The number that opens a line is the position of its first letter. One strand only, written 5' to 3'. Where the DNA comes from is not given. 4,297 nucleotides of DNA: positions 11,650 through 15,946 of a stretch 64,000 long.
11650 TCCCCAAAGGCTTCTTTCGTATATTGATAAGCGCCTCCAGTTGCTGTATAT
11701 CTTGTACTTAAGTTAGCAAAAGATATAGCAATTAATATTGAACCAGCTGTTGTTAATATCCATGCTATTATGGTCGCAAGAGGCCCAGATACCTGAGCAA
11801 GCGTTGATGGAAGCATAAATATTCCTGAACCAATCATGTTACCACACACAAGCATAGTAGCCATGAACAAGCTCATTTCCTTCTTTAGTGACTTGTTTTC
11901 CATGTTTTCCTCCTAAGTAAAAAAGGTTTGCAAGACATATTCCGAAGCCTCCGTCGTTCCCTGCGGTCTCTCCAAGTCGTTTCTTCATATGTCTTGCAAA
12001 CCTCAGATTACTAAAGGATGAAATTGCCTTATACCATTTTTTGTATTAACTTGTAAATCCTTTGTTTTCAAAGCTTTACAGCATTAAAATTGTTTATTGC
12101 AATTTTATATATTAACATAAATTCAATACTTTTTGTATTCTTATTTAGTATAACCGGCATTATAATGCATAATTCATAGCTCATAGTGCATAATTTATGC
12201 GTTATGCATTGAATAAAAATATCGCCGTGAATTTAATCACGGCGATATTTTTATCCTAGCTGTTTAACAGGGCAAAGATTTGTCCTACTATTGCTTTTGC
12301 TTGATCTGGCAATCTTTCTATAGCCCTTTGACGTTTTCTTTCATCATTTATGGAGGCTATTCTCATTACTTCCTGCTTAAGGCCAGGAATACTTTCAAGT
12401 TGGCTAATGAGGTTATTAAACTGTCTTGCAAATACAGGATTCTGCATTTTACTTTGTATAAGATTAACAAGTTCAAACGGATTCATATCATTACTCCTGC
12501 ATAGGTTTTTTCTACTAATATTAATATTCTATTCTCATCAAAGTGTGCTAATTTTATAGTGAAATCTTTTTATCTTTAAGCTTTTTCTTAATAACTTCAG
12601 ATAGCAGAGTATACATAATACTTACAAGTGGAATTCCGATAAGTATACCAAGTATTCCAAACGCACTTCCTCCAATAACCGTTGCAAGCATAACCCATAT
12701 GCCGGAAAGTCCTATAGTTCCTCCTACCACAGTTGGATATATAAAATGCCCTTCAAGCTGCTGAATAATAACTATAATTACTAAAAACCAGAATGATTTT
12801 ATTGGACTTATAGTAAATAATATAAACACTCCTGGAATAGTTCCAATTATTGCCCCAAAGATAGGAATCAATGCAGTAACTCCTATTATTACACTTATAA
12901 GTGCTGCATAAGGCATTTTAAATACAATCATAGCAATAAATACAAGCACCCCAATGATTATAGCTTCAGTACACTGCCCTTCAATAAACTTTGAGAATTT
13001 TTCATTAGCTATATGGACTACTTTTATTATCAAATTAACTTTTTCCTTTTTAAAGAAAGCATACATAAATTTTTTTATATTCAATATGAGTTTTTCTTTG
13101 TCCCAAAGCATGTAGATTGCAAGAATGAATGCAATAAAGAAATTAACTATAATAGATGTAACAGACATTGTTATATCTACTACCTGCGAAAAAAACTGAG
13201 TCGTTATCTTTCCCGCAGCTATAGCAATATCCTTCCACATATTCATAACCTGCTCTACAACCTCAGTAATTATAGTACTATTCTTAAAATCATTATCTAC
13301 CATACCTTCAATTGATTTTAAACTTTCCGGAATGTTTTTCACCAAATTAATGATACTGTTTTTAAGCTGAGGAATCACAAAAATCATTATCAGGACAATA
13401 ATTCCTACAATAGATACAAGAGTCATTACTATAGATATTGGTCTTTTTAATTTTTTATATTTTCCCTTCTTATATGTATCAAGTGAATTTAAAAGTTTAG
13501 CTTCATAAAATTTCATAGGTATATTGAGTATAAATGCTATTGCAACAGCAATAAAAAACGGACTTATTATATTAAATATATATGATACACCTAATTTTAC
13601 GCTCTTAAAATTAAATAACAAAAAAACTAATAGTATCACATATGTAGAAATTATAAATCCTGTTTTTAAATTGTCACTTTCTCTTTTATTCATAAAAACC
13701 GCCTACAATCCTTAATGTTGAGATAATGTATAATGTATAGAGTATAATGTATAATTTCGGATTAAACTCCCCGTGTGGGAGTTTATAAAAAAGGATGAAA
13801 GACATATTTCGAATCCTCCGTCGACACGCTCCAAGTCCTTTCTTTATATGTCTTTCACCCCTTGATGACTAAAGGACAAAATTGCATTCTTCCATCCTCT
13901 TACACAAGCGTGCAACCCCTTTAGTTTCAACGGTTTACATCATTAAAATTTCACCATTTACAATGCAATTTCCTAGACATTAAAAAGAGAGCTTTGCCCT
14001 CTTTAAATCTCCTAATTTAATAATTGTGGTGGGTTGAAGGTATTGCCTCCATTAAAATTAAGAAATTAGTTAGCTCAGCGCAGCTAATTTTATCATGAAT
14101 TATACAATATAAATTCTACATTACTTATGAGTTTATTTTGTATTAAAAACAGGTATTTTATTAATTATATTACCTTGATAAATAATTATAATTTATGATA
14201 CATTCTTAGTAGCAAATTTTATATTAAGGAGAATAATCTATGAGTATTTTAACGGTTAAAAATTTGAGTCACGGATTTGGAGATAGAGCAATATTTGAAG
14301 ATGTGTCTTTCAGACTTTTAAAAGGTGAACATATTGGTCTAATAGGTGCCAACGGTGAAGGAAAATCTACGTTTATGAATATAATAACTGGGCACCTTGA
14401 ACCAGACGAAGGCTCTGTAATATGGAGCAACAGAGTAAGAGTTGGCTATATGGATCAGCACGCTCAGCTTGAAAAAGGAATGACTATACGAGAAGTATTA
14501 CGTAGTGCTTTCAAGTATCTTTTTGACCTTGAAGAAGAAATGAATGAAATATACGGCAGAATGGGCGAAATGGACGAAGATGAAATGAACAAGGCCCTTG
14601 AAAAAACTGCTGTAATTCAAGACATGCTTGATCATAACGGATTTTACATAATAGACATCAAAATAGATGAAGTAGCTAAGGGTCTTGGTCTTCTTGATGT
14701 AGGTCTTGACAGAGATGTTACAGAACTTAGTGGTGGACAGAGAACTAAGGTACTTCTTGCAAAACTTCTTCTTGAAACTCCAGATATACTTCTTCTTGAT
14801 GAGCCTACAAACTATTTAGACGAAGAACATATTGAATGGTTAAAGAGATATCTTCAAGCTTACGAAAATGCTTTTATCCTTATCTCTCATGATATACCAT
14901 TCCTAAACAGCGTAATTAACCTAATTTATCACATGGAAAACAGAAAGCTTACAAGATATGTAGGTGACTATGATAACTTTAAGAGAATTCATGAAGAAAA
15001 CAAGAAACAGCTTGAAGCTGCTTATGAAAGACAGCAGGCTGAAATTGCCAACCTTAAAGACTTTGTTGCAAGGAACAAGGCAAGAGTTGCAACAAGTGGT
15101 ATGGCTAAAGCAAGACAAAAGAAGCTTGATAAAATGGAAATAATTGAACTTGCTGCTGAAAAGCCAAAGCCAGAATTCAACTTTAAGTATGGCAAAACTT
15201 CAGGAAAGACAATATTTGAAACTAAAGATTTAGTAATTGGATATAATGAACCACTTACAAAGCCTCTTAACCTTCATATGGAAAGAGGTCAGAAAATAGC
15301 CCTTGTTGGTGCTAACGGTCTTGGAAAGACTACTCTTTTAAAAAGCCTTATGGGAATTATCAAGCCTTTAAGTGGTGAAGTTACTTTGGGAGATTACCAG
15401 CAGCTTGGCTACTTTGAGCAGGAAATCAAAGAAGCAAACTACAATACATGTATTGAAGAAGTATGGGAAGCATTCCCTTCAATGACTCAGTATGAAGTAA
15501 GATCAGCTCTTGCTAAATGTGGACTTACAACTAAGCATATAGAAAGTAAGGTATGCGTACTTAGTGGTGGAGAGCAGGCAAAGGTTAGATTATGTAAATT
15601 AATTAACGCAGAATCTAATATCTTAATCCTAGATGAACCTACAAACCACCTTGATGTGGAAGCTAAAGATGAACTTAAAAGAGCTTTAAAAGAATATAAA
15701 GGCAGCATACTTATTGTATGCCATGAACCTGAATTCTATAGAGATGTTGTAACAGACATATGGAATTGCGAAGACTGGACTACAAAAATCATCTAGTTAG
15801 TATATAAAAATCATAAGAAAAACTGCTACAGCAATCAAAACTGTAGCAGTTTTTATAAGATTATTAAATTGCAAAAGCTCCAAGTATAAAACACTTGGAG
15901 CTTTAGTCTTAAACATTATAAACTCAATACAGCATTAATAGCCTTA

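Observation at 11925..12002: A 4-copy 'stem plus conserved core' element, two copies of which form terminator-like hairpins right on the RBS of transporter genes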

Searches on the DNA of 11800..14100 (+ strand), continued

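Call 78: search_with_rna_model(model_id=R1, sources=[L160, L161, L162], max_evalue=5)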
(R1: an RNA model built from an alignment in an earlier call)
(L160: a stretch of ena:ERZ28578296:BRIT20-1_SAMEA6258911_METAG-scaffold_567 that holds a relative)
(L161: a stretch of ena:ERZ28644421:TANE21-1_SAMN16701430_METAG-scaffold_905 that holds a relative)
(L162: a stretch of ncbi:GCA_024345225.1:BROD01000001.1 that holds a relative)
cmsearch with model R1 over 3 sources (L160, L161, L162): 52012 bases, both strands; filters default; matches with E-value up to 5: 4.
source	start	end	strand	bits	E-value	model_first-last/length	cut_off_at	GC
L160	12103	12174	+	65.8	1.8e-14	1-70/70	no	0.4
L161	12085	12156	+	65.8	1.8e-14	1-70/70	no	0.4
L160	12103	12174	-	25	0.0006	1-70/70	no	0.4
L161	12085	12156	-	25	0.0006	1-70/70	no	0.4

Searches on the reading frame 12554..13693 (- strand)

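Call 18: search_protein_families(library=pfam, proteins=[window:12554-13693:-])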
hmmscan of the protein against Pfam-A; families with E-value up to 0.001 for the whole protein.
window:12554-13693:- (379 aa): 1 family
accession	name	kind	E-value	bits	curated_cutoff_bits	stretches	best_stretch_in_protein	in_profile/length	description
PF01594.21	AI-2E_transport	-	6.6e-54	183.7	34.3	1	32-366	10-325/327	AI-2E family transporter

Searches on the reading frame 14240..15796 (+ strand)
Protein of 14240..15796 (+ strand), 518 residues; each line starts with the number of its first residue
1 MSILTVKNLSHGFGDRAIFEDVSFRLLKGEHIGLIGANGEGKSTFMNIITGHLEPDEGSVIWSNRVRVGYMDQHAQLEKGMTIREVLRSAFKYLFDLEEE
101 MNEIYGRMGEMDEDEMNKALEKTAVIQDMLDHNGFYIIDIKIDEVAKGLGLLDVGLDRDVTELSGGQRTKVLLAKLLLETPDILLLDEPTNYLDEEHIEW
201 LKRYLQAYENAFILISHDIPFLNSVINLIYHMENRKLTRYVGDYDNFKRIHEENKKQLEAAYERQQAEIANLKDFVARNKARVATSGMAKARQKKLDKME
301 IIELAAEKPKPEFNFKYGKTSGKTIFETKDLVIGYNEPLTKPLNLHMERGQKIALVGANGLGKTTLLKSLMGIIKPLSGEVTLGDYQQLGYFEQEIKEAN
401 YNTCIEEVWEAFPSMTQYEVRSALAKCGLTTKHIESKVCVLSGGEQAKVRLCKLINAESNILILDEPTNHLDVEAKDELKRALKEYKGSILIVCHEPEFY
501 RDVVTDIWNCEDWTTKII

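Call 18: search_protein_families(library=pfam, proteins=[window:14240-15796:+])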
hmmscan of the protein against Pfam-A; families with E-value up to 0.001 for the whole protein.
window:14240-15796:+ (518 aa): 14 families
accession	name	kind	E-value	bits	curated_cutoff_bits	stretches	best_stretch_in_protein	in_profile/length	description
PF00005.33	ABC_tran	-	5.5e-54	182.9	25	2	20-191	2-137/137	ABC transporter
PF12848.13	ABC_tran_Xtn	-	5.2e-23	81.4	25.9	1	230-315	1-85/85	ABC transporter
PF02463.25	SMC_N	-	4.8e-12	46.2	40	1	30-228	25-208/220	RecF/RecN/SMC N terminal domain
PF13304.12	AAA_21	-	1.3e-11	45.6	27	0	354-370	3-19/304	AAA domain, putative AbiEii toxin, Type IV TA system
PF13555.12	AAA_29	-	1.1e-05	25.5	27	0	346-376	18-48/61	P-loop containing region of AAA domain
PF03193.22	RsgA_GTPase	-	5.7e-05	23.5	30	0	26-55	103-132/174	RsgA GTPase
PF13401.12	AAA_22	-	0.0001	23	27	0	352-374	7-29/130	AAA domain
PF00006.31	ATP-synt_ab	-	0.00021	21.4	29.5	0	347-371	11-35/213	ATP synthase alpha/beta family, nucleotide-binding domain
PF00910.28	RNA_helicase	-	0.00027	21.8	21.5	0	34-75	3-48/105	RNA helicase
PF01926.29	MMR_HSR1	-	0.00046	20.7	21.9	0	32-52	2-22/113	50S ribosome-binding GTPase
PF13521.12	AAA_28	-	0.00059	20.5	27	0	352-371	1-20/164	AAA domain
PF05729.18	NACHT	-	0.0008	19.7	26.7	0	353-372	3-22/167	NACHT domain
PF25199.1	nSTAND_NTPase5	-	0.00082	19.6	34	0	31-65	43-78/145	Novel STAND NTPase 5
PF19263.5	DUF5906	-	0.00095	20.2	27.6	0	34-52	1-20/114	Family of unknown function (DUF5906)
